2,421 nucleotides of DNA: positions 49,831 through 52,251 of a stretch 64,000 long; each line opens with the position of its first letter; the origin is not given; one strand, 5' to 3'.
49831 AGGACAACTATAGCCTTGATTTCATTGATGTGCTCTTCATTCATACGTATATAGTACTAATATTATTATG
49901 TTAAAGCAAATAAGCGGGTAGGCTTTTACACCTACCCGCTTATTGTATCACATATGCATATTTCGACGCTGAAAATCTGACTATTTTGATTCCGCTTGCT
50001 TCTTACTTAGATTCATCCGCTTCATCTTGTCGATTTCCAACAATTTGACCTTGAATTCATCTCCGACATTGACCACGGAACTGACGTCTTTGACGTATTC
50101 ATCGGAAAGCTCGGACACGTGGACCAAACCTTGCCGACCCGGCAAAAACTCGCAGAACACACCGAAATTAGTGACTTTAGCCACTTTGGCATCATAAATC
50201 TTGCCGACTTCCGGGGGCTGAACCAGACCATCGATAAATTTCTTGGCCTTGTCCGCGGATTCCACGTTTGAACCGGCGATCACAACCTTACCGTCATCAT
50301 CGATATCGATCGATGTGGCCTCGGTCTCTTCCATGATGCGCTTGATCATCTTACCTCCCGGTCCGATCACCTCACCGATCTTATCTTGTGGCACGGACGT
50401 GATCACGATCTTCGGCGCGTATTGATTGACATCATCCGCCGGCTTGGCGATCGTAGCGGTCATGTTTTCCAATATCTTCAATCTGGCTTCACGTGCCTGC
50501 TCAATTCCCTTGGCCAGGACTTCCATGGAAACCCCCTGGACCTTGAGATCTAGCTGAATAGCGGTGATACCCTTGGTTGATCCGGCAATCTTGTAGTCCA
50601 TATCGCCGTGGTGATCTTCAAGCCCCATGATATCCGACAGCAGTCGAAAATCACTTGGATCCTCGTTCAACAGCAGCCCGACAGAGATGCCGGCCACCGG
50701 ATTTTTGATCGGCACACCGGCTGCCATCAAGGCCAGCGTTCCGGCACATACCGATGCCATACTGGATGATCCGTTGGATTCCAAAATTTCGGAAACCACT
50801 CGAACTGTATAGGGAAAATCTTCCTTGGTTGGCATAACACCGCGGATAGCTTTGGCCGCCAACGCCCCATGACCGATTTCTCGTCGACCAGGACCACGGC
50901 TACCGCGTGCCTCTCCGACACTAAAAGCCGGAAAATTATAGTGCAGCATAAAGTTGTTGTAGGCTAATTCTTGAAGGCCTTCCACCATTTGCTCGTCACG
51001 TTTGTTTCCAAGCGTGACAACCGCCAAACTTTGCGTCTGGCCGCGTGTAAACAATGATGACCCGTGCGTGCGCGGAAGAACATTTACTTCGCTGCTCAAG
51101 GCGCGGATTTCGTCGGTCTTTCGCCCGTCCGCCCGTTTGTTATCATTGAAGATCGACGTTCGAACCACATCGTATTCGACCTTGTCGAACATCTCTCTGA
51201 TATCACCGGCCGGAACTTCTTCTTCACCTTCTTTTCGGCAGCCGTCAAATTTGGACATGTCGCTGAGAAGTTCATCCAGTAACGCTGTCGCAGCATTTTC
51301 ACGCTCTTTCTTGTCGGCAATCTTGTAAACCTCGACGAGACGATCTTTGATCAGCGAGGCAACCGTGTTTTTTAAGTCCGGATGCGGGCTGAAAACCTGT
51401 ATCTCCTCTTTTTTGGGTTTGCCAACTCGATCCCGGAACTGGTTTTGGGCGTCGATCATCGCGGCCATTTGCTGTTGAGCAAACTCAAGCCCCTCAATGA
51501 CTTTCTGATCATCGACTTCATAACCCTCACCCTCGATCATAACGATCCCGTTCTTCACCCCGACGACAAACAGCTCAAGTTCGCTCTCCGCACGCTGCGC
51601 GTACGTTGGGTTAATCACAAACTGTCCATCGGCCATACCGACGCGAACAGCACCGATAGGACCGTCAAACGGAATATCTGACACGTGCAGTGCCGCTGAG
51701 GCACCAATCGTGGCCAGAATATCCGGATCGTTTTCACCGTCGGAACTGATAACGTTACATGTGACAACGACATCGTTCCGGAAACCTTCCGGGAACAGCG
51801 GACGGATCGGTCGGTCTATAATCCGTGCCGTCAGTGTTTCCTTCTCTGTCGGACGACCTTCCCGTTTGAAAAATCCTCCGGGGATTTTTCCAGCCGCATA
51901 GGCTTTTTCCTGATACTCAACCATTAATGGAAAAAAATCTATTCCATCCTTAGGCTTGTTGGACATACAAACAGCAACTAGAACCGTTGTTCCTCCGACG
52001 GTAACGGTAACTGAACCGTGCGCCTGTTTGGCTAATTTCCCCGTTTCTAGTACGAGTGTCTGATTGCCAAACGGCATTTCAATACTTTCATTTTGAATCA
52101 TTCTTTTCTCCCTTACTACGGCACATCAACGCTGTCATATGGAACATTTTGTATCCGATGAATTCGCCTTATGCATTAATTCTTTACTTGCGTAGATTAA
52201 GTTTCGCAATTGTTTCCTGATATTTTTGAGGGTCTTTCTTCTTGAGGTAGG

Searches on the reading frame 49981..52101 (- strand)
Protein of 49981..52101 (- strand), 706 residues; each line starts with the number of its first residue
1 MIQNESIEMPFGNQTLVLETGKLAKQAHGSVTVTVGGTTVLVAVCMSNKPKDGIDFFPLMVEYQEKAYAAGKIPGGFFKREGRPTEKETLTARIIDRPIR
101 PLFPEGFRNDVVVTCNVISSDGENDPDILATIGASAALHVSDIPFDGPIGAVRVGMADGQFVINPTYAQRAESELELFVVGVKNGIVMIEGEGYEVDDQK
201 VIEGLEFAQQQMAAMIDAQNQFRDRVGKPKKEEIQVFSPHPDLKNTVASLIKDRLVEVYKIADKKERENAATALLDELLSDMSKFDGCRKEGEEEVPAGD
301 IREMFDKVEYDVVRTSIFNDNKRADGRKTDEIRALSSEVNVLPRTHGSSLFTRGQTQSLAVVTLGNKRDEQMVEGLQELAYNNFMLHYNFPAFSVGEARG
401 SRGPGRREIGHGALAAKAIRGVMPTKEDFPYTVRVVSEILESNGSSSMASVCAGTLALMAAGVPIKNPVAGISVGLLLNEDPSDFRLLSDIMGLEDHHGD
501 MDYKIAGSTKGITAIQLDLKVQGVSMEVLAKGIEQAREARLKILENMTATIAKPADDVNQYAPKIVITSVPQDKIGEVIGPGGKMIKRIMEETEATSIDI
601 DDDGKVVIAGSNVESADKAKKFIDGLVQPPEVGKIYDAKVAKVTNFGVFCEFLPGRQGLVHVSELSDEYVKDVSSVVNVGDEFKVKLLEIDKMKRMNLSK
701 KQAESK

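Call 17: find_related_loci(query=window:49981-52101:-, collection=genome_contigs, flank=10000)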
Query window:49981-52101:- (706 aa) in genome_contigs; peptide patterns used: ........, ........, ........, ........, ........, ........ (x = any residue, [..] = any of these).
600 stretches matched a pattern (row limit reached: there are more); 582 encode a relative of the query (tblastn E <= 1e-3); the best 80 are kept; 80 distinct loci.
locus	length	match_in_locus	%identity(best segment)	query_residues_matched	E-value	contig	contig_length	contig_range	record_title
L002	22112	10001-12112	77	1-706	0e+0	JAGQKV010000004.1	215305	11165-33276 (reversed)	MAG: Candidatus Omnitrophota bacterium isolate HKST-UBA13 2014-04-01_1_(paired)_contig_22808, whole genome shotgun seque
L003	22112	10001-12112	77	1-706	0e+0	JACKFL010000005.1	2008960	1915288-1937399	MAG: Candidatus Omnitrophota bacterium isolate HK-STAS-OMNI-4 HK-STAS-OMNI-4_5, whole genome shotgun sequence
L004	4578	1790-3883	68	1-699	0e+0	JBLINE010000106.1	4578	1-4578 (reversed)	MAG: Lysobacterales bacterium isolate 3300053785_249 Ga0535658_0063596, whole genome shotgun sequence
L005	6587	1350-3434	66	7-705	0e+0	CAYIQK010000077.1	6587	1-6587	MAG TPA_asm: uncultured Planctomycetales bacterium isolate ERP119705_co25_244 genome assembly, contig: NODE_13531_length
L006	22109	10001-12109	66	2-706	0e+0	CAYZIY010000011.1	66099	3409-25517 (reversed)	MAG TPA_asm: uncultured Planctomycetales bacterium isolate SRP141376_co2_271 genome assembly, contig: NODE_1107_length_6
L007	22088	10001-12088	64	7-706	0e+0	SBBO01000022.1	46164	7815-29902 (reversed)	MAG: Planctomycetales bacterium isolate Bin_37_8 Hy_contig20685, whole genome shotgun sequence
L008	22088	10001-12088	65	7-706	0e+0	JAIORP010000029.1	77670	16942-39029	MAG: Candidatus Omnitrophota bacterium isolate SMBSF21 20074_Bin_2_contigs_1_c_000000000038, whole genome shotgun sequen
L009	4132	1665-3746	55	5-706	0e+0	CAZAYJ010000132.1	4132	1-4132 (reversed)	MAG TPA_asm: uncultured Planctomycetia bacterium isolate SRP167436_co1_3 genome assembly, contig: NODE_36061_length_4132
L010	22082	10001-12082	54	5-706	0e+0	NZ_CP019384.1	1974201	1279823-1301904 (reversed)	Candidatus Velamenicoccus archaeovorus strain LiM chromosome, complete genome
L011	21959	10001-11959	55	45-706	0e+0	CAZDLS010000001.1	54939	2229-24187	MAG TPA_asm: uncultured Planctomycetia bacterium isolate SRP214966_co2_480 genome assembly, contig: NODE_554_length_5493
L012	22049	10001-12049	50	11-704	0e+0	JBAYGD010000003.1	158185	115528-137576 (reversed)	MAG: Candidatus Omnitrophota bacterium isolate SO_2016_GW1_117 scaffold00209_OW334_2016, whole genome shotgun sequence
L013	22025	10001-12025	51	16-703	0e+0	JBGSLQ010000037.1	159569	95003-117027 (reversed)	MAG: Desulfomonilaceae bacterium isolate JTS-AC162 k141_2681814, whole genome shotgun sequence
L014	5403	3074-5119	51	11-704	0e+0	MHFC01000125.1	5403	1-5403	MAG: Omnitrophica bacterium GWA2_52_8 gwa2_scaffold_71712, whole genome shotgun sequence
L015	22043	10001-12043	50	11-703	0e+0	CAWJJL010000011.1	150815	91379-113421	MAG: uncultured delta proteobacterium isolate MFD04492.bin.2.26 genome assembly, contig: contig_18132, whole genome shot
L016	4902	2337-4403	49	2-703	0e+0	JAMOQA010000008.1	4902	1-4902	MAG: Acidobacteria bacterium isolate 4559-240_metabat2_scaf2bin.017 4559-240_scaffold_10298_c1, whole genome shotgun seq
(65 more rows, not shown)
